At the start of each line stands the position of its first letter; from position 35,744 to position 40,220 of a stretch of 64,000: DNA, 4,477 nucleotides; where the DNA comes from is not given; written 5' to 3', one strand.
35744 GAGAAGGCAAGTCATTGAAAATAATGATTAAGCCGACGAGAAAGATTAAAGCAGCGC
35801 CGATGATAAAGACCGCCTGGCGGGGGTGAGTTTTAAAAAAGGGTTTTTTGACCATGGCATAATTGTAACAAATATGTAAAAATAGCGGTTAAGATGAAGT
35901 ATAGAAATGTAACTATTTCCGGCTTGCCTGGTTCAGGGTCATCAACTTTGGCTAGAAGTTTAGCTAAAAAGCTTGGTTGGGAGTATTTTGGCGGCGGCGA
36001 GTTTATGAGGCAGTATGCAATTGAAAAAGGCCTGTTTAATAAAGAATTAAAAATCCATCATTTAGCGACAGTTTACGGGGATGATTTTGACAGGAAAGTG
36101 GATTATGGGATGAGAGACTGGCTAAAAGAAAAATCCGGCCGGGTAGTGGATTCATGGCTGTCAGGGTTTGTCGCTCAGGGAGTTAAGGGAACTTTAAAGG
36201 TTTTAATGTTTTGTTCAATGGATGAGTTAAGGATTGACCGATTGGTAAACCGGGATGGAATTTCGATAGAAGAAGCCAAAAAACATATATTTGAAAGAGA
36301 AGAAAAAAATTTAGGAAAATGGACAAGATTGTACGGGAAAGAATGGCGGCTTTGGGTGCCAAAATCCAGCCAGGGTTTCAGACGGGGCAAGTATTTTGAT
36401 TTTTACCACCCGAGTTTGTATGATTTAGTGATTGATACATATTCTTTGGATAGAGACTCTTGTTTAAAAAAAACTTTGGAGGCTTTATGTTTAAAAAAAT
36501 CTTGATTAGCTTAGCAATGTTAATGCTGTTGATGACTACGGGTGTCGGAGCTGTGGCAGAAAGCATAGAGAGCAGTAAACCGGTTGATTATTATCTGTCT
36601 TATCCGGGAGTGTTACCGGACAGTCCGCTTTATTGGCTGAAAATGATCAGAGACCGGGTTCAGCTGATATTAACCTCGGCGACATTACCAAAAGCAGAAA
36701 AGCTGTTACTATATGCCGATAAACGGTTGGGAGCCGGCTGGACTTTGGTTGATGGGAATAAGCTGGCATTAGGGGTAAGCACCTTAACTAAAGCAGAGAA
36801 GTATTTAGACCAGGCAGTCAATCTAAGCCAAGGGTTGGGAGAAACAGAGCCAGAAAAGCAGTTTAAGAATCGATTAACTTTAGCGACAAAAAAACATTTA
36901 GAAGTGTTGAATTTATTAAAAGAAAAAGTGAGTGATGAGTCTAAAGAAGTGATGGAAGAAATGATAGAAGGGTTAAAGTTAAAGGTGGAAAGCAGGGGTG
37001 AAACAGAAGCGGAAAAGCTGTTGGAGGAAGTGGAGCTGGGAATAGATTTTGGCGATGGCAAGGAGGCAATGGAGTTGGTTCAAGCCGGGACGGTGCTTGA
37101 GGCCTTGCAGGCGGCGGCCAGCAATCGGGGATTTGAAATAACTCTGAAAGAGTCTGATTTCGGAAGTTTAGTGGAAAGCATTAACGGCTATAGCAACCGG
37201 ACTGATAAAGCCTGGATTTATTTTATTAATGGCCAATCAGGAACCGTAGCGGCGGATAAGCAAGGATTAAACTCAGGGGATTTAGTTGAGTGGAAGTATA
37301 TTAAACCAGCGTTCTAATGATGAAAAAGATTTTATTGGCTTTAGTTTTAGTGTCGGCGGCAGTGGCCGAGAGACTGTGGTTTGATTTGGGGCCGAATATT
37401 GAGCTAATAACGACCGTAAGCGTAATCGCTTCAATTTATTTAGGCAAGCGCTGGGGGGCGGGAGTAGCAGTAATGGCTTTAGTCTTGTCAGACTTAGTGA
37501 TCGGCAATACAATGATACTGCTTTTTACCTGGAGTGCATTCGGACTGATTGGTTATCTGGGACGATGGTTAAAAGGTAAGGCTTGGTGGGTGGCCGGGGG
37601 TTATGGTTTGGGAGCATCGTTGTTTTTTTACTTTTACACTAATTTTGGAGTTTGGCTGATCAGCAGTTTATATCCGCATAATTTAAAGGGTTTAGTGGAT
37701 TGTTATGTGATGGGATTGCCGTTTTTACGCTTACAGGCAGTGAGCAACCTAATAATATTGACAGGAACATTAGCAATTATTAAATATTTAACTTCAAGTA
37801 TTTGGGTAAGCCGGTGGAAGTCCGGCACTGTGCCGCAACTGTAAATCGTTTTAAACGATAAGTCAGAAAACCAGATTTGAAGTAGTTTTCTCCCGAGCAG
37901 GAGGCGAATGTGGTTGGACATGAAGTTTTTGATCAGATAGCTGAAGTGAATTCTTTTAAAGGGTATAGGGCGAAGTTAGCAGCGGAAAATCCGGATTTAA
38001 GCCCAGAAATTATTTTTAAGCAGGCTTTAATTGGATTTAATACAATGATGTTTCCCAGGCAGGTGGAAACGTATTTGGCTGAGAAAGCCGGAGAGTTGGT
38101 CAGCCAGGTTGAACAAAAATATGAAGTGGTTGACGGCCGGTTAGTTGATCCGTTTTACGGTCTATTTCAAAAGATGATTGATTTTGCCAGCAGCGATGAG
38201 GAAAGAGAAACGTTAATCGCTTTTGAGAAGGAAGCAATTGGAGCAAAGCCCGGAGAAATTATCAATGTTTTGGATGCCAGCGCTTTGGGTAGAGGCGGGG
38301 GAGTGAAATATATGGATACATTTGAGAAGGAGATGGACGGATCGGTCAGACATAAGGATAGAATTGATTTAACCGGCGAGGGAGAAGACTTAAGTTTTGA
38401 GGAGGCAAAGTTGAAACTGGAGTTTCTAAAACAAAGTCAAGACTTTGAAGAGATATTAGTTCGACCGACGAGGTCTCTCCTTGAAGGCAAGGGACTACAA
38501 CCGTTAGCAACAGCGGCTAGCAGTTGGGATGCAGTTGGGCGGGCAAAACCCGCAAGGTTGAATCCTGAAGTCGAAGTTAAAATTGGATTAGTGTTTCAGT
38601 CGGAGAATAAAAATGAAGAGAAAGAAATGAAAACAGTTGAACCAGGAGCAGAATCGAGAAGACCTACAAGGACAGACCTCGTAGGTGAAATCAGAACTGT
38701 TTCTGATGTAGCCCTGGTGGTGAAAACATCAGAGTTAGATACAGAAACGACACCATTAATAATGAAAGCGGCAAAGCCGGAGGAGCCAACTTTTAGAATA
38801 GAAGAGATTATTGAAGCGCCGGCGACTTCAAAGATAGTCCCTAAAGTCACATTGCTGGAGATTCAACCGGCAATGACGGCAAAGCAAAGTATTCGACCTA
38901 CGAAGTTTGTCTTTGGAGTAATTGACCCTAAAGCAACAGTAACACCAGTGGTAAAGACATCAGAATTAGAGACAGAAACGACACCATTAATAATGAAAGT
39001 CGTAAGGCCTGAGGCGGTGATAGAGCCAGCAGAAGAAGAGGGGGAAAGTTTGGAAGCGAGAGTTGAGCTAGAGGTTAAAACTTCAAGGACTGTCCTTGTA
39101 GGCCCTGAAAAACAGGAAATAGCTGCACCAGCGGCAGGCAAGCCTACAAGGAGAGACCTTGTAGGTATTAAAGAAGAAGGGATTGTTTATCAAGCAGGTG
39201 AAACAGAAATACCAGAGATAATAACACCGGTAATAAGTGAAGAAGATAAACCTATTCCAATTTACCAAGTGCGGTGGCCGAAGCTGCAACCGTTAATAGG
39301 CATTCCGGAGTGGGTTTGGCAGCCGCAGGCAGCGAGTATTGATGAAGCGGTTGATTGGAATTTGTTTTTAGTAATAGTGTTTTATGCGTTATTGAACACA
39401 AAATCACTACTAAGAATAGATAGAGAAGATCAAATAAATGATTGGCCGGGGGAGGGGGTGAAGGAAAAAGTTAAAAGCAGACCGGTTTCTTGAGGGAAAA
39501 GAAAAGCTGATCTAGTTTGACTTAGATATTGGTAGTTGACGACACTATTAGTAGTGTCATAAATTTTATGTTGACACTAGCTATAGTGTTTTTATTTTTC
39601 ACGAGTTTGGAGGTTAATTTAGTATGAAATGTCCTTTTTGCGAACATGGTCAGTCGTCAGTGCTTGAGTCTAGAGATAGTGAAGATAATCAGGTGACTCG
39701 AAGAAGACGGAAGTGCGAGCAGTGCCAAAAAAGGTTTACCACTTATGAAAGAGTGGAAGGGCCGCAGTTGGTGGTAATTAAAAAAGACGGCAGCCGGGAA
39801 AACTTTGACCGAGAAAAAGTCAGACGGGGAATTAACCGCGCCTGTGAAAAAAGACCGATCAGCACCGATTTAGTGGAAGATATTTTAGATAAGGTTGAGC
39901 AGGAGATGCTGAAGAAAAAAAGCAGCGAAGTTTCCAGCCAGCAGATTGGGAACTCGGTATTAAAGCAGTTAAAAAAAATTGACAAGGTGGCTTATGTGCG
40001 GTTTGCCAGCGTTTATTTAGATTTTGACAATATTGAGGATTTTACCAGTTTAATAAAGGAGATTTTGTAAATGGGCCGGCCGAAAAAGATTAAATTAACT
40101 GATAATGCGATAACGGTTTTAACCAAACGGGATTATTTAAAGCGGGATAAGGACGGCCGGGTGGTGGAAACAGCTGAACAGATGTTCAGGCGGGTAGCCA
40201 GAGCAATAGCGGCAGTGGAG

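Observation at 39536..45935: nrdR autoregulated by two phased NrdR boxes, with three tandem class II (B12-dependent) RNR paralogs in one tightly coupled operon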

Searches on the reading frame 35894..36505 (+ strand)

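Call 14: search_protein_families(library=pfam, proteins=[window:35894-36505:+], max_evalue=0.01)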
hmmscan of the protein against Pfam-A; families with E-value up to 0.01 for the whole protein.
window:35894-36505:+ (203 aa): 5 families
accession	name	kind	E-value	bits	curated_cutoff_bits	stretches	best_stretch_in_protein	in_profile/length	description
PF13189.12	Cytidylate_kin2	-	8.3e-17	62.3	28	1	6-182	2-174/176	Cytidylate kinase-like family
PF13207.12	AAA_17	-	1.3e-08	35.6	27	1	10-91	2-82/136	AAA domain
PF13238.12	AAA_18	-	1.5e-08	35.6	29.4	1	6-122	1-113/128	AAA domain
PF02224.24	Cytidylate_kin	-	7.4e-05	23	26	1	6-43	1-38/211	Cytidylate kinase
PF13521.12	AAA_28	-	0.0012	19.5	27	1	6-49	2-43/164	AAA domain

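Call 77: search_protein_families(library=ncbifam, proteins=[window:35894-36505:+], max_evalue=0.001)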
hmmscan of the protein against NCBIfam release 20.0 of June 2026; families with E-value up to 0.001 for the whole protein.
window:35894-36505:+ (203 aa): 7 families
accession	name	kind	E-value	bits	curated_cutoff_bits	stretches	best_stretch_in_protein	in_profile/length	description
TIGR02173.1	cyt_kin_arch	equivalog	4.7e-22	78.8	102.1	1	6-148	3-138/169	(d)CMP kinase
TIGR00017.1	cmk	equivalog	7.9e-05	22.4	135.55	1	5-42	4-41/217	(d)CMP kinase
NF003012.0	PRK03839.1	equivalog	0.00029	20.9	152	1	6-55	3-53/180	putative kinase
NF040667.1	hom_kin_desulfo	exception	0.00039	20.3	197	1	5-33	2-30/163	homoserine kinase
TIGR01351.1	adk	subfamily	0.00044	19.9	168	1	6-52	2-48/212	adenylate kinase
NF003122.0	PRK04040.1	equivalog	0.0008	19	155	0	5-57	4-58/189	adenylate kinase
NF001387.0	PRK00279.2-5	equivalog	0.0009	18.9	373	0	5-53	2-50/224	adenylate kinase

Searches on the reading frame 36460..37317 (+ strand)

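Call 14: search_protein_families(library=pfam, proteins=[window:36460-37317:+], max_evalue=0.01)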
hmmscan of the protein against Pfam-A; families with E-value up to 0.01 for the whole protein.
window:36460-37317:+ (285 aa): 2 families
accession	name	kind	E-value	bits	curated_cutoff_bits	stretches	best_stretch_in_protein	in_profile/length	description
PF18915.5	DUF5667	-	4e-13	50.1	27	1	50-160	1-99/99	Domain of unknown function (DUF5667)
PF14478.12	DUF4430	-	3e-11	44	23.8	1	211-281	3-71/72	Domain of unknown function (DUF4430)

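Call 77: search_protein_families(library=ncbifam, proteins=[window:36460-37317:+], max_evalue=0.001)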
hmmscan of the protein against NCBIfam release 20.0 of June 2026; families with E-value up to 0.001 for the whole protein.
window:36460-37317:+ (285 aa): 0 families

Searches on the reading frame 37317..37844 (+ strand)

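Call 14: search_protein_families(library=pfam, proteins=[window:37317-37844:+], max_evalue=0.01)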
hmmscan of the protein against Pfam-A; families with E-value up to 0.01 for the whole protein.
window:37317-37844:+ (175 aa): 1 family
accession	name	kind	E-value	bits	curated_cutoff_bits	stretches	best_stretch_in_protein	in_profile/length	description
PF20221.3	DUF6580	-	6.9e-27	95.1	27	1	4-156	6-153/162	Family of unknown function (DUF6580)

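Call 77: search_protein_families(library=ncbifam, proteins=[window:37317-37844:+], max_evalue=0.001)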
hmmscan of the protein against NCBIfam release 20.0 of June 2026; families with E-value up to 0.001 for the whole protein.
window:37317-37844:+ (175 aa): 0 families

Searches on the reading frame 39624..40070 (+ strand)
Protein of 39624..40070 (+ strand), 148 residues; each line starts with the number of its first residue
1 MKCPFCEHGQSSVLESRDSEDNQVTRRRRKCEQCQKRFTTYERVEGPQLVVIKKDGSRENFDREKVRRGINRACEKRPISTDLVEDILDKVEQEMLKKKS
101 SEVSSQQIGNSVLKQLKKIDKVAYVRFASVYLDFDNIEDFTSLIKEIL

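Call 3: search_protein_families(library=pfam, proteins=[window:39624-40070:+], max_evalue=0.01)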
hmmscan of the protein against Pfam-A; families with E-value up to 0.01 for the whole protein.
window:39624-40070:+ (148 aa): 2 families
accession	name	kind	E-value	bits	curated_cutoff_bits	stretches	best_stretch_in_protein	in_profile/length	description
PF03477.21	ATP-cone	-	5.8e-24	84.9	25.8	1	50-135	2-86/88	ATP cone domain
PF22811.2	Zn_ribbon_NrdR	-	1.2e-18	67.2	27.2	1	1-42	1-42/42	Transcriptional repressor NrdR-like, N-terminal domain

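Call 4: search_protein_families(library=ncbifam, proteins=[window:39624-40070:+], max_evalue=0.001)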
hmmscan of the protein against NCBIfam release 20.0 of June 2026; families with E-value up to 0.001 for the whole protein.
window:39624-40070:+ (148 aa): 6 families
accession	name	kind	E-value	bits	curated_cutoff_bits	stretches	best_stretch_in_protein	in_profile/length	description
TIGR00244.1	TIGR00244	equivalog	5e-57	192.1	124.65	1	1-146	1-146/147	transcriptional regulator NrdR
NF006732.0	PRK09263.1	equivalog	6.5e-07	28.1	657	1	49-134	3-84/712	anaerobic ribonucleoside-triphosphate reductase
NF005497.0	PRK07111.1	equivalog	2.6e-05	22.8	764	1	50-121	4-77/746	anaerobic ribonucleoside triphosphate reductase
NF009028.0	PRK12364.1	equivalog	7.5e-05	20.9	1377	1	51-125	3-81/842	ribonucleoside-diphosphate reductase subunit alpha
NF005010.0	PRK06406.1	subfamily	0.00024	19.5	1125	1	50-132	6-89/771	vitamin B12-dependent ribonucleotide reductase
NF006126.0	PRK08270.1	equivalog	0.00081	17.7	548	1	50-131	4-84/684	ribonucleoside triphosphate reductase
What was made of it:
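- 39624..40070 (+): nrdR: zinc ribbon plus ATP-cone repressor, 148 aa. TIGR00244 192 bits (cut-off 125), PF22811 and PF03477 (calls 3, 4).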
